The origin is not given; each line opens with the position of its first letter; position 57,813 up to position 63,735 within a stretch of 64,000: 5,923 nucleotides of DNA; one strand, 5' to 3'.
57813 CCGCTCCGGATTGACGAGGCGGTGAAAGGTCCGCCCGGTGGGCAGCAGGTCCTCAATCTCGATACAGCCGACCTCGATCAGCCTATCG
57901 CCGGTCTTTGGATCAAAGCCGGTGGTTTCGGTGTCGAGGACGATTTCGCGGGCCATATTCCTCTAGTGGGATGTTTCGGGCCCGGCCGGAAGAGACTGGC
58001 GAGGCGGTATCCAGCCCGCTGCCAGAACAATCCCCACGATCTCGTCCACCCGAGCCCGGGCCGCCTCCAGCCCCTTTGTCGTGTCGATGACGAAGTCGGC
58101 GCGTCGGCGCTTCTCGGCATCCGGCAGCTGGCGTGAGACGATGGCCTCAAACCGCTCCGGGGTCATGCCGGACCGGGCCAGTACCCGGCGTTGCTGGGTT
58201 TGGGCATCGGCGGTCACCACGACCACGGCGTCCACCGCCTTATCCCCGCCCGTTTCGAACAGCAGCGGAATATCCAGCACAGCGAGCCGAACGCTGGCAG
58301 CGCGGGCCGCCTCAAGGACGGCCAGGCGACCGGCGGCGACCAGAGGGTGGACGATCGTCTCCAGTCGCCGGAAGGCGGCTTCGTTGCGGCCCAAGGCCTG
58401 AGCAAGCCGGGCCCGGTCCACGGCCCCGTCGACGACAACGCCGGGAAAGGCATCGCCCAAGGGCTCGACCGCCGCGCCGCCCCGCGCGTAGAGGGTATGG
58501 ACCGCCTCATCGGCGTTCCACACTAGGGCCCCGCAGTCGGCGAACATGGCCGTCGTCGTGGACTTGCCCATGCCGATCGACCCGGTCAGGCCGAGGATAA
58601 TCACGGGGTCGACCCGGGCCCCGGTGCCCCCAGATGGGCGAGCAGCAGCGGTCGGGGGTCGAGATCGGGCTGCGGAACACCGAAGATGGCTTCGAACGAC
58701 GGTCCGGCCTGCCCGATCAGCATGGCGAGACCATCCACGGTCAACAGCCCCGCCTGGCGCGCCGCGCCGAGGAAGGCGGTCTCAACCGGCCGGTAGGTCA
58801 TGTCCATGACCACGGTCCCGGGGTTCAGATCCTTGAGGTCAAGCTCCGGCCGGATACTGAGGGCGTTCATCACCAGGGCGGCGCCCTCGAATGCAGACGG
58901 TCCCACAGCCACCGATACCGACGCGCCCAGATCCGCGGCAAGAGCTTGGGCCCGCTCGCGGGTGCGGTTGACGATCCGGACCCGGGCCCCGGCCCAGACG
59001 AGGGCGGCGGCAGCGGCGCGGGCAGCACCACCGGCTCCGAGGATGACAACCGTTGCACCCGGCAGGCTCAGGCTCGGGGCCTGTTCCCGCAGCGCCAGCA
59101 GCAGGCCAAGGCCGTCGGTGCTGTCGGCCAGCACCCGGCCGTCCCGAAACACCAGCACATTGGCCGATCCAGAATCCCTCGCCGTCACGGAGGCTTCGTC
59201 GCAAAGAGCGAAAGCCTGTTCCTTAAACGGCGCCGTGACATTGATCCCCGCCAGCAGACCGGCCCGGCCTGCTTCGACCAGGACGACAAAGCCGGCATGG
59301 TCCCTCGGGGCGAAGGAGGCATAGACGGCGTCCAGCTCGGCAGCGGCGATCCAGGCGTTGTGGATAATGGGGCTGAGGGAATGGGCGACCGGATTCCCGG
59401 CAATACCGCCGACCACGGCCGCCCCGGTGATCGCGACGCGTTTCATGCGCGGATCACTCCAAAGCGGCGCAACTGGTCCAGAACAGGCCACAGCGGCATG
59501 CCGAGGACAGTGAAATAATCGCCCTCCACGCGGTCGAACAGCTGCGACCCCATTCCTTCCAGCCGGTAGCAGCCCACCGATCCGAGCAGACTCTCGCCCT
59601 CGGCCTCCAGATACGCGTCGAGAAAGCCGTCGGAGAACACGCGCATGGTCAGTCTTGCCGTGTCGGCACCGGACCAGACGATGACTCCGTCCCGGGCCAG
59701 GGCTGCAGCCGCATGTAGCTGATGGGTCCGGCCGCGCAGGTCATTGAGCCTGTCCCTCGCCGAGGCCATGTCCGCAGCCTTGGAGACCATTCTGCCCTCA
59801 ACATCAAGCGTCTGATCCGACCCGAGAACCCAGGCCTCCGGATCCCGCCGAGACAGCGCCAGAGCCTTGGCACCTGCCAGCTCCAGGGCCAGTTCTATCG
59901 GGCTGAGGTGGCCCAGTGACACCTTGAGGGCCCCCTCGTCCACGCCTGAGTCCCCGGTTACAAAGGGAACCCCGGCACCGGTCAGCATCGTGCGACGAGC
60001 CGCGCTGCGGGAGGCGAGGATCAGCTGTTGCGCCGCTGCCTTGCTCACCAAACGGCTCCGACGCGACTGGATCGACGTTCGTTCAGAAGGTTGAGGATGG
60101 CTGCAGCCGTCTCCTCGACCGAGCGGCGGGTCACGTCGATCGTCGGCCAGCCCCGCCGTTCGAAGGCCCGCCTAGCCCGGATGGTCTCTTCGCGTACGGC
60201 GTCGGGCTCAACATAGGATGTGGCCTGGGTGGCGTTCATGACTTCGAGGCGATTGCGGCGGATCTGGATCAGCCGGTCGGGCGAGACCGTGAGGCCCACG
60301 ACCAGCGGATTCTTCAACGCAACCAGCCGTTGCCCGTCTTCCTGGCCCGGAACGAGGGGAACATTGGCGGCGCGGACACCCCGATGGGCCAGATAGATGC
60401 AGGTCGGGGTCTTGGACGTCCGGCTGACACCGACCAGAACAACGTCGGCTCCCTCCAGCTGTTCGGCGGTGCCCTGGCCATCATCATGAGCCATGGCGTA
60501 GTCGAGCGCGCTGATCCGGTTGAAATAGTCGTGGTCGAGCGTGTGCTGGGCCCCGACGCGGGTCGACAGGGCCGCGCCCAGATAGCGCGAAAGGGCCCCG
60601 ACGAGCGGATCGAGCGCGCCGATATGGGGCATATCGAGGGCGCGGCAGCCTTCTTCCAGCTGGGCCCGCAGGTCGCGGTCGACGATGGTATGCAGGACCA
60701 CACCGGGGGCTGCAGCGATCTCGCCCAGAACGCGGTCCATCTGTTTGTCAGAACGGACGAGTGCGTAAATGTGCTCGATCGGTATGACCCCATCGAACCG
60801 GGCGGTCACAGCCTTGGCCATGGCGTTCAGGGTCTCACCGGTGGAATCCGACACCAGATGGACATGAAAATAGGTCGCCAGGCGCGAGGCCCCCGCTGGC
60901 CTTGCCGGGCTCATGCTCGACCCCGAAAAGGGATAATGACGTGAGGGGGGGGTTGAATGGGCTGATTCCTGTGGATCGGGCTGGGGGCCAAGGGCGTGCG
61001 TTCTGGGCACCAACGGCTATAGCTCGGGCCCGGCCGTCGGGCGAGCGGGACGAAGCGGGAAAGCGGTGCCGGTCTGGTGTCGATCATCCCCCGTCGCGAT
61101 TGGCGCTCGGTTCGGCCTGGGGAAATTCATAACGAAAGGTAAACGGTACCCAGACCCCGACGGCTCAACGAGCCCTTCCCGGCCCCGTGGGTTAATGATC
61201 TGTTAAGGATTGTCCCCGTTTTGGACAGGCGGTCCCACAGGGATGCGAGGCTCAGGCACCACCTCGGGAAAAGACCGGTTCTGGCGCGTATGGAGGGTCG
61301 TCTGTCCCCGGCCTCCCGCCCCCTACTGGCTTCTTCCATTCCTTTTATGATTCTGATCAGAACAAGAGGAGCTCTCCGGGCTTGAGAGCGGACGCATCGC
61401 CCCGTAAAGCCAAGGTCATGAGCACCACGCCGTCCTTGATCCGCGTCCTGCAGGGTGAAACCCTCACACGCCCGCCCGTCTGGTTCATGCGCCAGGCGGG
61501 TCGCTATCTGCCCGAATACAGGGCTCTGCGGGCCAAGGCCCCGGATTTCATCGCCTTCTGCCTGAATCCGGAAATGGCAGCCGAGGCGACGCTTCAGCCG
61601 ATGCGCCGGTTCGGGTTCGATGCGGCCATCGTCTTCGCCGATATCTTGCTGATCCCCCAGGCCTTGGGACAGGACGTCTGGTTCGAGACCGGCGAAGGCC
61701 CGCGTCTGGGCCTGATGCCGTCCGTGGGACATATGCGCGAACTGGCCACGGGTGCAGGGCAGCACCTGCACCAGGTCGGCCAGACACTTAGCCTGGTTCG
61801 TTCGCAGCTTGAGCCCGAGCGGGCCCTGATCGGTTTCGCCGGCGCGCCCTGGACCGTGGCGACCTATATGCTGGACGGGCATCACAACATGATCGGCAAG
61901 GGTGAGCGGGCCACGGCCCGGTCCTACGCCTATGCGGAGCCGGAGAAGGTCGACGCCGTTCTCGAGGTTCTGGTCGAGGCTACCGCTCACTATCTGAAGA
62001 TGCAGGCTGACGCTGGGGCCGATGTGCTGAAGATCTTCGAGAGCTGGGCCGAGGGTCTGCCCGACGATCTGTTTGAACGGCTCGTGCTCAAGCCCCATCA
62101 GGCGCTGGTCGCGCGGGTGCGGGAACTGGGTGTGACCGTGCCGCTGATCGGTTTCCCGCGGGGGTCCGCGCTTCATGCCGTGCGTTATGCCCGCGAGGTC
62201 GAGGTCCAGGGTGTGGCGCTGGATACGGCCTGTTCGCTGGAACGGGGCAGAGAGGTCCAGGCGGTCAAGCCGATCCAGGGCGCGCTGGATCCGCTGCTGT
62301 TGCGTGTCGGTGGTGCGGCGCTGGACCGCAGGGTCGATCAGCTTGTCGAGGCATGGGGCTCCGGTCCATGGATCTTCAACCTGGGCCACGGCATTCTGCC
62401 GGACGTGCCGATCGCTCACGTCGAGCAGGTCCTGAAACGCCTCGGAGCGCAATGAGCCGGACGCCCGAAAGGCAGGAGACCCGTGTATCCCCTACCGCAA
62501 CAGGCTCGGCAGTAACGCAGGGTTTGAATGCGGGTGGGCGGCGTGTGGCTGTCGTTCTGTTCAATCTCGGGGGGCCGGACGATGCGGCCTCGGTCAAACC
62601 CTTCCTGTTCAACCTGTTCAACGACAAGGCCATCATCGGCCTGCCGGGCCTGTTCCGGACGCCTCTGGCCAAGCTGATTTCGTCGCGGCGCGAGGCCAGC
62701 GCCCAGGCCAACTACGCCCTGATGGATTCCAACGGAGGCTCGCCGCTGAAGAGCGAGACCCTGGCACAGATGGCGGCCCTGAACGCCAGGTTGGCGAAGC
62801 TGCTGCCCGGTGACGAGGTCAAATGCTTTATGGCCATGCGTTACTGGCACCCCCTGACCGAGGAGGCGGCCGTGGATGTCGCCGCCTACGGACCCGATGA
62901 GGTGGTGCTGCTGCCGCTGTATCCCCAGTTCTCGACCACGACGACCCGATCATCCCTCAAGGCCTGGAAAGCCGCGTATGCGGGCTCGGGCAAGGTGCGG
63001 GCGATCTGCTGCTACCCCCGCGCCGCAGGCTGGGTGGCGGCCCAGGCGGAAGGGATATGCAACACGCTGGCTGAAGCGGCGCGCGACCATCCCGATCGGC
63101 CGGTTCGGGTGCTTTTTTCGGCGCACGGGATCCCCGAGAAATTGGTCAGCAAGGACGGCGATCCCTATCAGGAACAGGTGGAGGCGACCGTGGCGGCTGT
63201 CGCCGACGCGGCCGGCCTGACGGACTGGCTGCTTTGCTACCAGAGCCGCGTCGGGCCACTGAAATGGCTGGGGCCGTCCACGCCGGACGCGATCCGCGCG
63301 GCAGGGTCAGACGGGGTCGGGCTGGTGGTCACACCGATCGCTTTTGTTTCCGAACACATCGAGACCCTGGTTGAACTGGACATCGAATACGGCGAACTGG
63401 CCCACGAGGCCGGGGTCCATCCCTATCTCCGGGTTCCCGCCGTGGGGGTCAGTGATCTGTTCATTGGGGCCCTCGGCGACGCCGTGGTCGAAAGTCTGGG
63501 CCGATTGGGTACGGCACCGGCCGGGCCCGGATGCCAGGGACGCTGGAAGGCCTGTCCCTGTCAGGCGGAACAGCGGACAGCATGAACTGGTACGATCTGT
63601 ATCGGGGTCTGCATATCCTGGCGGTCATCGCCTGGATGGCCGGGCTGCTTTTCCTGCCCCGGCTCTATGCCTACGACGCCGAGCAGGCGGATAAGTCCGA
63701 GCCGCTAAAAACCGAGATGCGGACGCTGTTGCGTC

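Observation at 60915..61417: Probable chromosomal replication origin between the DUF299 (RP001-type) gene and hemE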

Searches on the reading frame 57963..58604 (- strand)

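Call 7: search_protein_families(library=pfam, proteins=[window:57963-58604:-])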
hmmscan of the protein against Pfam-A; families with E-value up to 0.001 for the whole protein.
window:57963-58604:- (213 aa): 1 family
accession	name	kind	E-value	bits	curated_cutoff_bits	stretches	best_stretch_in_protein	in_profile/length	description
PF01121.26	CoaE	-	1.4e-37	129.6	27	1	2-176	1-175/180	Dephospho-CoA kinase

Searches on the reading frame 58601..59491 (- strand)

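Call 7: search_protein_families(library=pfam, proteins=[window:58601-59491:-])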
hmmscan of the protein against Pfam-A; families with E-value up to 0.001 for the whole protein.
window:58601-59491:- (296 aa): 4 families
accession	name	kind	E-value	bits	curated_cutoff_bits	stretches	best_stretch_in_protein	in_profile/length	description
PF08501.16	Shikimate_dh_N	-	1.4e-20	73.7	27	1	30-113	1-83/83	Shikimate dehydrogenase substrate binding domain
PF01488.26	Shikimate_DH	-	2.2e-08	34.7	24.3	1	142-191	9-59/138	Shikimate / quinate 5-dehydrogenase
PF03807.23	F420_oxidored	-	2.5e-05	25.2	21.6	1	148-208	2-64/94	NADP oxidoreductase coenzyme F420-dependent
PF03435.24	Sacchrp_dh_NADP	-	9.7e-05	23.1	25.1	1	148-253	1-97/129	Saccharopine dehydrogenase NADP binding domain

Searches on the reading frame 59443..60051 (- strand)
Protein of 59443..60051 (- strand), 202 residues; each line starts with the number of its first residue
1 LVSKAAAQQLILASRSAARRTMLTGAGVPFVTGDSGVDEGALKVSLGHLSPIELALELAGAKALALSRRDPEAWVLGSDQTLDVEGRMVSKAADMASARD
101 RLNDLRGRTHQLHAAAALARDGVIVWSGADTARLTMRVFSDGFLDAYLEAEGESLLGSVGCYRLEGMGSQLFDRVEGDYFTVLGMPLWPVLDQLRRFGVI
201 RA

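Call 7: search_protein_families(library=pfam, proteins=[window:59443-60051:-])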
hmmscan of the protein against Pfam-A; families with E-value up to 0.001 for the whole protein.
window:59443-60051:- (202 aa): 1 family
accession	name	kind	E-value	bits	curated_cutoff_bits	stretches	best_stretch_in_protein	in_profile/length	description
PF02545.19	Maf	-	2.8e-38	131.9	27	1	9-196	1-186/187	Maf-like protein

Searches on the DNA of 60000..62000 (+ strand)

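Call 8: search_dna_similar(query=window:60915-61417:+, collection=plasmids, mode=distant)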
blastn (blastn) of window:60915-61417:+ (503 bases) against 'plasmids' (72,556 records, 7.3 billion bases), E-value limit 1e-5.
No match.

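Call 30: search_rna_families(source=window, start=60000, end=62000, threshold=evalue, max_evalue=1)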
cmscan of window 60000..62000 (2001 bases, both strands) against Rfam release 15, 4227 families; matches with E-value up to 1: 0.
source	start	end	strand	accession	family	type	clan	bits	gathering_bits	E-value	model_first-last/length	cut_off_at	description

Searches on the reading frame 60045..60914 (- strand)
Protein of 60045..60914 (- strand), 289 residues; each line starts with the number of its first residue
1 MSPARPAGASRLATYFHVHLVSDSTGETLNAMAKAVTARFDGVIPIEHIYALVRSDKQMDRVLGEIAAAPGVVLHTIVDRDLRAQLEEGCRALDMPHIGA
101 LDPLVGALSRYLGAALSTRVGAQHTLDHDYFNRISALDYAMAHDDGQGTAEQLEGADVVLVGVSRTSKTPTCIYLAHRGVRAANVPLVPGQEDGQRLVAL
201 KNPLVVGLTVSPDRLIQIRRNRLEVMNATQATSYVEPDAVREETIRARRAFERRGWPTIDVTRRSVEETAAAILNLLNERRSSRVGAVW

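Call 7: search_protein_families(library=pfam, proteins=[window:60045-60914:-])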
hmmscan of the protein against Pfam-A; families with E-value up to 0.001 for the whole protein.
window:60045-60914:- (289 aa): 1 family
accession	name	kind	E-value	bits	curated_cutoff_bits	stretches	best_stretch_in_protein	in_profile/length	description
PF03618.20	Kinase-PPPase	-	3.5e-86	289.4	23.5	1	18-274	1-256/256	Kinase/pyrophosphorylase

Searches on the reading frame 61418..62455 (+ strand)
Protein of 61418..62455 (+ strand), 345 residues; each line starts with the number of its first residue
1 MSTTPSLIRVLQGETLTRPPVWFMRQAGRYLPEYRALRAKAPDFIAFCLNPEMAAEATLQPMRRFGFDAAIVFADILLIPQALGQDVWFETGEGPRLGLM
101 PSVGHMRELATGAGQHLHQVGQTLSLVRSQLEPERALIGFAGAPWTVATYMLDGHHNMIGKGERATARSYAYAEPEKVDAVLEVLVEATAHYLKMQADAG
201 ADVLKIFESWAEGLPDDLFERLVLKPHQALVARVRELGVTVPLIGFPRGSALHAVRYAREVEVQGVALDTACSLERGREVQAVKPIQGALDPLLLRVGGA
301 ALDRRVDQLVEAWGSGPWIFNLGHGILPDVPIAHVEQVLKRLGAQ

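Call 7: search_protein_families(library=pfam, proteins=[window:61418-62455:+])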
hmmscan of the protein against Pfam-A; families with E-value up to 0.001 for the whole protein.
window:61418-62455:+ (345 aa): 1 family
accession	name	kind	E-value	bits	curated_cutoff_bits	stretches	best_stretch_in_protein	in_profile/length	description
PF01208.23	URO-D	-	6.4e-97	325.1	23.9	1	6-340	5-341/346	Uroporphyrinogen decarboxylase (URO-D)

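Call 9: find_encoding_contigs(protein=window:61418-62455:+, flank=10000, max_places=6)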
Protein window:61418-62455:+ (345 aa): 4 contigs read that carry it; 4 places shown.
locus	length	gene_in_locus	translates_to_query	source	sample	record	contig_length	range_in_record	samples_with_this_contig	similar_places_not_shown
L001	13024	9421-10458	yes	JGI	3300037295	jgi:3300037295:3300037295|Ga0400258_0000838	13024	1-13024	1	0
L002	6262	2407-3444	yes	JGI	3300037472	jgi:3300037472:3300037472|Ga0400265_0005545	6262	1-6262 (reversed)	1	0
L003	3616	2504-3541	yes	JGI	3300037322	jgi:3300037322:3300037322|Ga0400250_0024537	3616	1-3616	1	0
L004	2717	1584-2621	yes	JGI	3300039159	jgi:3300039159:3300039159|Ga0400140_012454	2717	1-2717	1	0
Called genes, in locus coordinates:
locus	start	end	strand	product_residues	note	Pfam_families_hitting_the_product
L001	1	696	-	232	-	?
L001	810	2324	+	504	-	PF05872:HerA_C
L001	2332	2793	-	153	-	PF04940:BLUF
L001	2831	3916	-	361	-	PF03562:MltA, PF06725:3D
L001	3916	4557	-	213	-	PF04280:Tim44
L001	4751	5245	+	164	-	PF02556:SecB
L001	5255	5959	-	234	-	PF00929:RNase_T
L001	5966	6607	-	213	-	PF01121:CoaE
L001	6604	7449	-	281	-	PF08501:Shikimate_dh_N, PF03807:F420_oxidored (faint), PF01488:Shikimate_DH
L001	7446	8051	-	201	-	PF02545:Maf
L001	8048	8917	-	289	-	PF03618:Kinase-PPPase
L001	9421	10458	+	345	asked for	PF01208:URO-D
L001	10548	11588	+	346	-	PF00762:Ferrochelatase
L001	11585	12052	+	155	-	PF03653:UPF0093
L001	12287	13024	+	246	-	?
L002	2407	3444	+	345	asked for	PF01208:URO-D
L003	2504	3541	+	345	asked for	PF01208:URO-D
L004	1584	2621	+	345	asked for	PF01208:URO-D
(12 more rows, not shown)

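Call 11: find_related_loci(query=window:61418-62455:+, collection=genome_contigs, flank=10000)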
Query window:61418-62455:+ (345 aa) in genome_contigs; peptide patterns used: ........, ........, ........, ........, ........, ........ (x = any residue, [..] = any of these).
600 stretches matched a pattern (row limit reached: there are more); 591 encode a relative of the query (tblastn E <= 1e-3); the best 80 are kept; 80 distinct loci.
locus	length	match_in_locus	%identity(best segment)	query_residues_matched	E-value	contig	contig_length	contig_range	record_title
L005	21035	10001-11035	96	1-345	0e+0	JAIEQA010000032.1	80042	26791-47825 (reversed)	MAG: Caulobacteraceae bacterium isolate co.spades.DASTOOL.2.5kb_091 c_000000444139, whole genome shotgun sequence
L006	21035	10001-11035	91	1-345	0e+0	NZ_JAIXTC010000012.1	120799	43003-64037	MAG: Brevundimonas sp. isolate C8_MAG_00024 pond_C8_MAG_00024_000000000020, whole genome shotgun sequence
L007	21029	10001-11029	90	1-343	0e+0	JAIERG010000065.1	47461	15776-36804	MAG: Caulobacteraceae bacterium isolate co.spades.METABAT.1kb_079 c_000000442693, whole genome shotgun sequence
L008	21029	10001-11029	90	1-343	0e+0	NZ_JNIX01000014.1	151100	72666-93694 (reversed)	Brevundimonas bacteroides DSM 4726 Q333DRAFT_scaffold00007.7_C, whole genome shotgun sequence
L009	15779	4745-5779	89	1-345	0e+0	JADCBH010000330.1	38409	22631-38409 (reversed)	MAG: Brevundimonas sp. isolate M034S2SP1A46QC M034S2_330, whole genome shotgun sequence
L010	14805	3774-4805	85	2-345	0e+0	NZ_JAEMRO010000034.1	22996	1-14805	MAG: Brevundimonas sp. isolate SupBloom_Metag_061 NODE_1212_length_22996_cov_34.109150, whole genome shotgun sequence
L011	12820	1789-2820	86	2-345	0e+0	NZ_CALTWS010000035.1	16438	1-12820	MAG: uncultured Brevundimonas sp. isolate hzzO9xQwh5_bin.1.MAG NODE_121_length_16438_cov_8.100348, whole genome shotgun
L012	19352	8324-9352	85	3-345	0e+0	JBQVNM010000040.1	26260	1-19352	MAG: Brevundimonas sp. isolate Poolinfecte_22 k141_285519_length_26260_cov_191.0000, whole genome shotgun sequence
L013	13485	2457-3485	85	3-345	0e+0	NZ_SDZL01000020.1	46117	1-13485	MAG: Brevundimonas sp. isolate PMG_242 scaffold_995, whole genome shotgun sequence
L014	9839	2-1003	86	12-345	0e+0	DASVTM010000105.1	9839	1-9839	MAG TPA_asm: Brevundimonas sp. isolate SMAG_U3291 k141_64055, whole genome shotgun sequence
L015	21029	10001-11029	84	3-345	0e+0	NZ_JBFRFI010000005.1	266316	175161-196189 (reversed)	Brevundimonas sp. 2YAF1 SCAFFOLD_4, whole genome shotgun sequence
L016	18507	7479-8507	83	3-345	0e+0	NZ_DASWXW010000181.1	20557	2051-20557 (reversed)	MAG: Brevundimonas sp. isolate SMAG_U3695 k141_656858, whole genome shotgun sequence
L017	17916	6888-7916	83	3-345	0e+0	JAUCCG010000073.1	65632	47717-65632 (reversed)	MAG: Brevundimonas sp. isolate R4x_68d_np_Bin1.16 contig_2602, whole genome shotgun sequence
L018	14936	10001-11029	84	3-345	0e+0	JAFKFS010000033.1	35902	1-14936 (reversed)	MAG: Bordetella sp. isolate SCN18_25_8_15_R2_B_69_14 SCN18_25_8_15_R2_B_scaffold_931, whole genome shotgun sequence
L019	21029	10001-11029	83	3-345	0e+0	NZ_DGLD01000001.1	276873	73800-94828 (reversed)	MAG: Brevundimonas sp. UBA4553 UBA4553_contig_20, whole genome shotgun sequence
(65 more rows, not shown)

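Call 53: search_protein_families(library=pfam, proteins=[L005:12144-12611:+, L005:12841-14268:+, L005:14619-16052:+, L005:16122-17999:+, L005:17999-18628:+, L005:18606-19460:+, L005:19482-20372:+, L005:20462-20947:+])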
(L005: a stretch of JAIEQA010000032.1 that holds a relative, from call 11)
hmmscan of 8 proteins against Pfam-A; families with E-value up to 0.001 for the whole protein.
L005:12144-12611:+ (155 aa): 1 family
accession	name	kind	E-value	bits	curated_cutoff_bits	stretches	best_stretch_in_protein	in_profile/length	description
PF03653.18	UPF0093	-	8e-38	130.4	34.2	1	3-150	4-142/146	Uncharacterised protein family (UPF0093)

L005:12841-14268:+ (475 aa): 5 families
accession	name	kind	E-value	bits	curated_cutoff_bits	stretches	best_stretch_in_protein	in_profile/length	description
PF07497.18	Rho_RNA_bind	-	2.2e-33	114.3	27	1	109-182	2-73/73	Rho termination factor, RNA-binding domain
PF00006.31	ATP-synt_ab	-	1e-29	104.1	29.5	1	217-420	3-211/213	ATP synthase alpha/beta family, nucleotide-binding domain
PF07498.18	Rho_N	-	4.9e-16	58.8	24.9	1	62-102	1-41/43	Rho termination factor, N-terminal domain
PF01637.24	ATPase_2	-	0.00044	20.6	33.2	1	232-328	24-123/225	ATPase domain predominantly from Archaea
PF13401.12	AAA_22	-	0.00052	20.8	27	0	231-327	8-96/130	AAA domain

L005:14619-16052:+ (477 aa): 5 families
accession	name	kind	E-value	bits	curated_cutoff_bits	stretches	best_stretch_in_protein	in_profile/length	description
PF12631.12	MnmE_helical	-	3.3e-50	171.6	40.1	1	164-474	1-211/211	MnmE helical domain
PF10396.14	TrmE_N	-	2e-36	125.2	29.8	1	49-161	1-117/117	GTP-binding protein TrmE N-terminus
PF01926.29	MMR_HSR1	-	3.7e-20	72.6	21.9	1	259-344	1-83/113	50S ribosome-binding GTPase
PF02421.24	FeoB_N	-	3.5e-06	27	27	1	259-338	2-80/156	Ferrous iron transport protein B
PF00350.29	Dynamin_N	-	0.00038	20.9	27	1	260-293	1-34/168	Dynamin family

L005:16122-17999:+ (625 aa): 6 families
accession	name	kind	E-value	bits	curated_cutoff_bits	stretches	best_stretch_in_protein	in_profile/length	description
PF01134.28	GIDA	-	2.6e-155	517.7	22.1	1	12-400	1-389/391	Glucose inhibited division protein A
PF13932.14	SAM_GIDA_C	-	3.7e-24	84.7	27.1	1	559-615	1-57/57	tRNA modifying enzyme MnmG/GidA C-terminal helical bundle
PF21680.2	GIDA_C_1st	-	1.2e-16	61.6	24.7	1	465-554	3-95/96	tRNA modifying enzyme MnmG/GidA C-terminal helical domain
PF12831.13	FAD_oxidored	-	4.1e-06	26.8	27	1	12-144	1-126/416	FAD dependent oxidoreductase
PF07992.20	Pyr_redox_2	-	1.9e-05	24.7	26.1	1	11-160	1-108/291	Pyridine nucleotide-disulphide oxidoreductase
PF00890.30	FAD_binding_2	-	0.00016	21.4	20.4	1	12-44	1-33/414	FAD binding domain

L005:17999-18628:+ (209 aa): 1 family
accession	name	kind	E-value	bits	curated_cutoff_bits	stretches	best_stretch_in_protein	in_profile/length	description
PF02527.21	GidB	-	1.2e-42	145.8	27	1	18-181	3-167/184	rRNA small subunit methyltransferase G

L005:18606-19460:+ (284 aa): 7 families
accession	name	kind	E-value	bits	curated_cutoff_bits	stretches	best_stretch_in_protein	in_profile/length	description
PF13614.12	AAA_31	-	3.6e-62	209.9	27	1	24-203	2-177/177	AAA domain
PF01656.29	CbiA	-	5.5e-29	101.1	25.4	1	26-254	1-125/125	CobQ/CobB/MinD/ParA nucleotide binding domain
PF06564.18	CBP_BcsQ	-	1.9e-12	47.6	21.3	1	25-171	3-143/234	Cellulose biosynthesis protein BcsQ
PF09140.17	MipZ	-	6.6e-12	45.7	20.7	1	25-63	2-40/262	ATPase MipZ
PF10609.15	ParA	-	3.6e-10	40.1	27.1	1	24-65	4-45/246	NUBPL iron-transfer P-loop NTPase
PF00142.24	Fer4_NifH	-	7.1e-10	39.2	25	1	31-70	7-45/271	4Fe-4S iron sulfur cluster binding proteins, NifH/frxC family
PF02374.21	ArsA_ATPase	-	5.9e-07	29.4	24.3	1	32-67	9-44/305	Anion-transporting ATPase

L005:19482-20372:+ (296 aa): 3 families
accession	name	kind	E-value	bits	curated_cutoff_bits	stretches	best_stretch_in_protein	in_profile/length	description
PF02195.25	ParB_N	-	4.3e-34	116.9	26.3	1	37-130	4-95/95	ParB N-terminal domain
PF17762.8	HTH_ParB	-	1.5e-29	102.6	22.6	1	133-229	2-101/102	ParB HTH domain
PF23552.2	ParB_C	-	1.1e-13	50.8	23.8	1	247-293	2-49/50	ParB dimerisation domain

L005:20462-20947:+ (161 aa): 0 families

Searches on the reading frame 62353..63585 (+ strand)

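Call 7: search_protein_families(library=pfam, proteins=[window:62353-63585:+])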
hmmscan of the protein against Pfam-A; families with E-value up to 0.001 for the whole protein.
window:62353-63585:+ (410 aa): 1 family
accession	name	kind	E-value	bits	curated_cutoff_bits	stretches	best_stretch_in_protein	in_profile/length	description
PF00762.24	Ferrochelatase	-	1.7e-100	336.5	27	1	65-381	2-316/317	Ferrochelatase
